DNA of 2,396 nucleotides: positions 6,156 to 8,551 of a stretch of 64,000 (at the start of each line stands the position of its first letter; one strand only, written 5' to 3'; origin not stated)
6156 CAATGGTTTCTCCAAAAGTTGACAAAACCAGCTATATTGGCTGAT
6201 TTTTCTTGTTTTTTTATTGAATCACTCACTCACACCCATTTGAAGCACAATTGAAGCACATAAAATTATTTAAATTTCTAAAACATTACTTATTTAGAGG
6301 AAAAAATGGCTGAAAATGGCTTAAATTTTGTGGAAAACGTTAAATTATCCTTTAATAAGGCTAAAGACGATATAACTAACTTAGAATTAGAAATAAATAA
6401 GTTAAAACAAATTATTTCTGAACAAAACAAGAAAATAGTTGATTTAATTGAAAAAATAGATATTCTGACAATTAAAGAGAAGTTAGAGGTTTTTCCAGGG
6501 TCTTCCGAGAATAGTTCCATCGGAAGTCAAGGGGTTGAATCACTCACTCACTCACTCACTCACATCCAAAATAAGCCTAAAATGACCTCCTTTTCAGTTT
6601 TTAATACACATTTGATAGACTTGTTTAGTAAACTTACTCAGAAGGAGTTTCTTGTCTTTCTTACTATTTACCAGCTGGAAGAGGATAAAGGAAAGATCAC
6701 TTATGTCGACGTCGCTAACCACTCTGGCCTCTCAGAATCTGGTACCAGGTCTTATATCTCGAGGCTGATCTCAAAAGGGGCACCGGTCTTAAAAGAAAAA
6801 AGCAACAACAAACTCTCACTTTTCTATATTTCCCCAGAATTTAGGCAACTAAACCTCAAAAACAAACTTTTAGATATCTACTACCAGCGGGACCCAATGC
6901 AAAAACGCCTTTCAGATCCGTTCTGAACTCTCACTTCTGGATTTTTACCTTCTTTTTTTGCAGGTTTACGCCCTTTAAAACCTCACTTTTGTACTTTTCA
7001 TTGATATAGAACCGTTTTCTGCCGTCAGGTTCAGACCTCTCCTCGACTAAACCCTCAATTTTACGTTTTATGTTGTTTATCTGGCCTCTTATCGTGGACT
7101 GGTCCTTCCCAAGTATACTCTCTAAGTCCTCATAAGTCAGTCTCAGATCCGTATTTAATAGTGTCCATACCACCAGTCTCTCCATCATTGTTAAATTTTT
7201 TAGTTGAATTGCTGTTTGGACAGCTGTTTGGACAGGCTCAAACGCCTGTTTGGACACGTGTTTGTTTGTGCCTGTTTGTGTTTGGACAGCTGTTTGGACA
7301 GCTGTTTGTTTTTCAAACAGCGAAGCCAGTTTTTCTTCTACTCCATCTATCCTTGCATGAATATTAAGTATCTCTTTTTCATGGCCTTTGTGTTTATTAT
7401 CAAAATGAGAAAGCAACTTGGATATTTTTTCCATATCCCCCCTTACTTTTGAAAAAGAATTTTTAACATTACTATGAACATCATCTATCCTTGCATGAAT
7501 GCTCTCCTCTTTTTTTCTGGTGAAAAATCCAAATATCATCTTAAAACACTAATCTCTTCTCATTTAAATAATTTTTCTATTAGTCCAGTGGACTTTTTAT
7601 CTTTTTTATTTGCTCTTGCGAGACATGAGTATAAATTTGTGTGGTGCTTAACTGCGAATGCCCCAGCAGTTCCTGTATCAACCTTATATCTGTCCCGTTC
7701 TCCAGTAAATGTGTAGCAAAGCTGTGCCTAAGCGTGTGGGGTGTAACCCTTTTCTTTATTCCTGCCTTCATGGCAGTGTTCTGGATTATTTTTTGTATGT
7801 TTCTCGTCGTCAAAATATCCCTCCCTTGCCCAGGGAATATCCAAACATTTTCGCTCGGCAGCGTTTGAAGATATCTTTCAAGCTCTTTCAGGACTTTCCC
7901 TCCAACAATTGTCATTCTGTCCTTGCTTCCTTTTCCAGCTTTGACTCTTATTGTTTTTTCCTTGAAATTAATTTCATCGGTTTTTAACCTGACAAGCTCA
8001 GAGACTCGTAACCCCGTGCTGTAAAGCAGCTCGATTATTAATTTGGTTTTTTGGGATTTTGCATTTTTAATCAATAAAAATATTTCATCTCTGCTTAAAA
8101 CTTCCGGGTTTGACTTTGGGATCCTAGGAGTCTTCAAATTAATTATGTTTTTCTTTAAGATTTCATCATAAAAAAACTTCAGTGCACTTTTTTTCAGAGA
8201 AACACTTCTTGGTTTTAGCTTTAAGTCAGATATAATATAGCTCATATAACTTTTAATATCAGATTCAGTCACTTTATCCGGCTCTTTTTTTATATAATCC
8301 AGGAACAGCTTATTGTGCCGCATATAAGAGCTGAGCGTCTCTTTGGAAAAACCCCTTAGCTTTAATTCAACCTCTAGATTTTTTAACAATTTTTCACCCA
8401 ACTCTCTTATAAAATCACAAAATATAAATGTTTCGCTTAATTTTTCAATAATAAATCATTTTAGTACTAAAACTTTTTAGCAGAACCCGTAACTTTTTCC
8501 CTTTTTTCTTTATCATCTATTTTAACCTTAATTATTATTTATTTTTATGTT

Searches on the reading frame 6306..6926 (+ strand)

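Call 8: search_protein_families(library=pfam, proteins=[window:6306-6926:+], max_evalue=0.001)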
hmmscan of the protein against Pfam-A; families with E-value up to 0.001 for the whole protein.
window:6306-6926:+ (206 aa): 2 families
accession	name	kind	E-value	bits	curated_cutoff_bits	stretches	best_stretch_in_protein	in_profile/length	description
PF13412.12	HTH_24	-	2.3e-05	24.3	21.9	1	127-158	14-45/48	Winged helix-turn-helix DNA-binding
PF13730.12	HTH_36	-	0.00078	19.6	25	0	110-158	3-53/55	Helix-turn-helix domain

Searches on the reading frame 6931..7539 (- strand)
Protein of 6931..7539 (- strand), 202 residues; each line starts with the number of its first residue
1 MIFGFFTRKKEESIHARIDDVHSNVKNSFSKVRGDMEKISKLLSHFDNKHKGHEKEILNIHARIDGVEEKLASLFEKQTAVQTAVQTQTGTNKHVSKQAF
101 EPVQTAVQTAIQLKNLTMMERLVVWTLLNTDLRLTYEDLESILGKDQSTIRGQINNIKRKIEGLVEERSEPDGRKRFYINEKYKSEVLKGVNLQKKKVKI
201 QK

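Call 8: search_protein_families(library=pfam, proteins=[window:6931-7539:-], max_evalue=0.001)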
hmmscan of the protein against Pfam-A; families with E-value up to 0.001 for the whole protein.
window:6931-7539:- (202 aa): 0 families

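Call 63: search_protein_families(library=ncbifam, proteins=[window:6931-7539:-], max_evalue=0.01)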
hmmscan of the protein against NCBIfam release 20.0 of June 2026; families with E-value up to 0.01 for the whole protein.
window:6931-7539:- (202 aa): 1 family
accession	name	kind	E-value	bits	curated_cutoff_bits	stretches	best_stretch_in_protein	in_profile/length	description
NF033921.0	por_somb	subfamily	0.007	15.1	100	1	18-160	57-176/485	iron uptake porin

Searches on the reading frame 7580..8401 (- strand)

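Call 8: search_protein_families(library=pfam, proteins=[window:7580-8401:-], max_evalue=0.001)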
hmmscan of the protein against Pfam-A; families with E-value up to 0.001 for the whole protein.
window:7580-8401:- (273 aa): 3 families
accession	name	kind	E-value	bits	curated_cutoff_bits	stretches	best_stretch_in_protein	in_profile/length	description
PF00589.27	Phage_integrase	-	9.5e-46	156.1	27.1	1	101-263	2-171/172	Phage integrase family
PF13495.12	Phage_int_SAM_4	-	2.6e-15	57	27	1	5-86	1-83/85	Phage integrase, N-terminal SAM-like domain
PF02899.23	Phage_int_SAM_1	-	0.00057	20.5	22.3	0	16-81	12-79/83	Phage integrase, N-terminal SAM-like domain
